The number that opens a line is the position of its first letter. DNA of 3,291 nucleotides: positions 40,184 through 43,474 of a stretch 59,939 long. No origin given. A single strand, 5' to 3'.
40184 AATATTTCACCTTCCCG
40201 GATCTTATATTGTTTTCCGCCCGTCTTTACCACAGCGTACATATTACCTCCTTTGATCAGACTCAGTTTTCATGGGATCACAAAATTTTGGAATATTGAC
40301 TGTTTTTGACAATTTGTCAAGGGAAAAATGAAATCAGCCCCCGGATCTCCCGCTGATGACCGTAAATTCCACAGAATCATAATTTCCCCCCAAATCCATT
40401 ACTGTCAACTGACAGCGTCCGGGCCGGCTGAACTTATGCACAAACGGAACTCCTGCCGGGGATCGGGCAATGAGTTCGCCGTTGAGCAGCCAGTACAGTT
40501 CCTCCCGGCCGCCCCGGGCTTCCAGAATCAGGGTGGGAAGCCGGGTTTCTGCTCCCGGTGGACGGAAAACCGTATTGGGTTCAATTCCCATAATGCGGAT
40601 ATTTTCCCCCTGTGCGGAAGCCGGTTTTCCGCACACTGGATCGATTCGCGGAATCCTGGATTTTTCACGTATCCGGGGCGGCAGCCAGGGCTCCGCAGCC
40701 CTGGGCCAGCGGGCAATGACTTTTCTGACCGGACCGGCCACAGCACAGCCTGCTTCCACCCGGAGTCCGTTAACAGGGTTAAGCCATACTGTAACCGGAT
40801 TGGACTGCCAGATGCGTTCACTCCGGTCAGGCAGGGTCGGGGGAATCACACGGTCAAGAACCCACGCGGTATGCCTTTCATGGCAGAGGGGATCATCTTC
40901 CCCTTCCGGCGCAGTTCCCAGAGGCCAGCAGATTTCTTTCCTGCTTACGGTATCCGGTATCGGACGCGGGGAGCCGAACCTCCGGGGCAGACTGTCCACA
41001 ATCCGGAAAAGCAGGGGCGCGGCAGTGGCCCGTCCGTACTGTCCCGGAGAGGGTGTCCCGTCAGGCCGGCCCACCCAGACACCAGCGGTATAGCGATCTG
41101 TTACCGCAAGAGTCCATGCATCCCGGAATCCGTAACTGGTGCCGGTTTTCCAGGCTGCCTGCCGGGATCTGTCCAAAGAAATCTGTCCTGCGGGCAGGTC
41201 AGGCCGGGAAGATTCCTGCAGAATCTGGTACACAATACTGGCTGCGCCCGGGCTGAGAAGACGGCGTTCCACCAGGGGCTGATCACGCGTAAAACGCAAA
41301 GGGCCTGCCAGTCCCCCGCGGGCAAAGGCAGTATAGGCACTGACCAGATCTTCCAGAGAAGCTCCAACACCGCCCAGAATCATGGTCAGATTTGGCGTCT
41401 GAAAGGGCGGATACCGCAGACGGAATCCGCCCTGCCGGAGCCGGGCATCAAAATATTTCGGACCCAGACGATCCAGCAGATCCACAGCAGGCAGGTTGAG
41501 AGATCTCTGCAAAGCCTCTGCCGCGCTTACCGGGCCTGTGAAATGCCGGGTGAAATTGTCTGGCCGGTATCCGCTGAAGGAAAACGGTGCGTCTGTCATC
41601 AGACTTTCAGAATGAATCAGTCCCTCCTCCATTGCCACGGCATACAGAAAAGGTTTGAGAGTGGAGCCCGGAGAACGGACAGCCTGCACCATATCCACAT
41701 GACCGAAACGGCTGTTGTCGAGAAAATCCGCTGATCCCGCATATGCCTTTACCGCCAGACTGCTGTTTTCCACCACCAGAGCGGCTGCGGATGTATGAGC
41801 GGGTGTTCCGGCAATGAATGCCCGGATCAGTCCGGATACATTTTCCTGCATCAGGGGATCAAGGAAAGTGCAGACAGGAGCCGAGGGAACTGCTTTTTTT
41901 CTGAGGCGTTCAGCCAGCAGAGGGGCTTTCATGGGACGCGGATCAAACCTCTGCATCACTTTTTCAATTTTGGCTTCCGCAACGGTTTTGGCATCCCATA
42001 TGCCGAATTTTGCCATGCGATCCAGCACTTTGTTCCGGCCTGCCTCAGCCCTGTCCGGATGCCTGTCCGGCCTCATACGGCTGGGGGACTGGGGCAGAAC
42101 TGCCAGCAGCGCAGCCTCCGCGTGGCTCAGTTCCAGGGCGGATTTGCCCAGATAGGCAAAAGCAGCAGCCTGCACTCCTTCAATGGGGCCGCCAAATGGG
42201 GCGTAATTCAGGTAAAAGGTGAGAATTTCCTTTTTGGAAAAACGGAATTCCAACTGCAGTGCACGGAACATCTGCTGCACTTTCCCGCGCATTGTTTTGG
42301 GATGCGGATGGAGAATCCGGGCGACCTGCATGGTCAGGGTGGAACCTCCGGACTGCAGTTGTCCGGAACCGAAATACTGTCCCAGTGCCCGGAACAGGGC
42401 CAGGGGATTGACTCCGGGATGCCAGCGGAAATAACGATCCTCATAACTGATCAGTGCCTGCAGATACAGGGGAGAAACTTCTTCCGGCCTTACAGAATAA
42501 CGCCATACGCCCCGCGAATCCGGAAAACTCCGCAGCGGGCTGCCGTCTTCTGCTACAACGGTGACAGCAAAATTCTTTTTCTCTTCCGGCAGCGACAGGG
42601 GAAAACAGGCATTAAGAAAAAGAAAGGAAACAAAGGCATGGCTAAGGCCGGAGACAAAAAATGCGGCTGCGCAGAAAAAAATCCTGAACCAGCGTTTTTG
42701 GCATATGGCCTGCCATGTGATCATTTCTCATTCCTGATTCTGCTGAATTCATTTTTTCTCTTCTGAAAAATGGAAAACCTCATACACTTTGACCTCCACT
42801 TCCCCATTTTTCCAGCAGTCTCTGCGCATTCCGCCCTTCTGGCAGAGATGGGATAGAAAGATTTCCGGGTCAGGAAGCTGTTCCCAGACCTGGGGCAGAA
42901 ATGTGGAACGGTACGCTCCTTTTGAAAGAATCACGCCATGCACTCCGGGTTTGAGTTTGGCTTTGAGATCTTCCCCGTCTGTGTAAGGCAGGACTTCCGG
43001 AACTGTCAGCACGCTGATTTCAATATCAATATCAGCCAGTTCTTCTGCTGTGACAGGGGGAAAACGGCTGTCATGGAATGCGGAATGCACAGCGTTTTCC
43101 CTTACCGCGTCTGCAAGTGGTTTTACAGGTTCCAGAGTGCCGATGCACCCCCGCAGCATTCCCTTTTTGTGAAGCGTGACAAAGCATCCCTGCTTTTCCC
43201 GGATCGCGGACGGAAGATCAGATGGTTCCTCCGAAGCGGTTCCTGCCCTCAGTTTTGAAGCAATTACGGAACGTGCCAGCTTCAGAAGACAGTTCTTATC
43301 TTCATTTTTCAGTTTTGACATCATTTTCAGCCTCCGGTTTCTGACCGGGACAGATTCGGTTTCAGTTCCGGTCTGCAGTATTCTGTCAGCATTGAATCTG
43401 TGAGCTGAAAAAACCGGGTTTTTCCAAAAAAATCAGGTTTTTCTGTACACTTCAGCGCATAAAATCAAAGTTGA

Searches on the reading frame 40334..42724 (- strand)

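Call 25: search_protein_families(library=pfam, proteins=[window:40334-42724:-], max_evalue=0.00001)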
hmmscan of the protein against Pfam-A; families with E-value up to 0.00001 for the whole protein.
window:40334-42724:- (796 aa): 3 families
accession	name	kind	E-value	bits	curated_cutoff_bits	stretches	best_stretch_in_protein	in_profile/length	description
PF00912.28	Transgly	-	2.8e-49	167.4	27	1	63-237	4-177/178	Transglycosylase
PF00905.27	Transpeptidase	-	1.8e-15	57.4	22.1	1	314-533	2-245/299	Penicillin binding protein transpeptidase domain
PF06832.18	BiPBP_C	-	5.1e-15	55.6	26.8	1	701-787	4-90/90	Penicillin-Binding Protein C-terminus Family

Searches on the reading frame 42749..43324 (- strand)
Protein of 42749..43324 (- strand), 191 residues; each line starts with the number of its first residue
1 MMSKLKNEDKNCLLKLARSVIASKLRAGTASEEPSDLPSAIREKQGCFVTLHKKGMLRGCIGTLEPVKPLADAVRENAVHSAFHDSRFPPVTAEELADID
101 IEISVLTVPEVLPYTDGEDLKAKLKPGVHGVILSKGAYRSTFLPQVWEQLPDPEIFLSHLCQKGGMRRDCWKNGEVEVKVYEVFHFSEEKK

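Call 25: search_protein_families(library=pfam, proteins=[window:42749-43324:-], max_evalue=0.00001)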
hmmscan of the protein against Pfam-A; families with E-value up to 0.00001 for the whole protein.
window:42749-43324:- (191 aa): 1 family
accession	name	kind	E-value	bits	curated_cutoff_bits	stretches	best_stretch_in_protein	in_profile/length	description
PF01871.22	AMMECR1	-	8.5e-55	185.2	25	1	14-185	1-167/168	AMMECR1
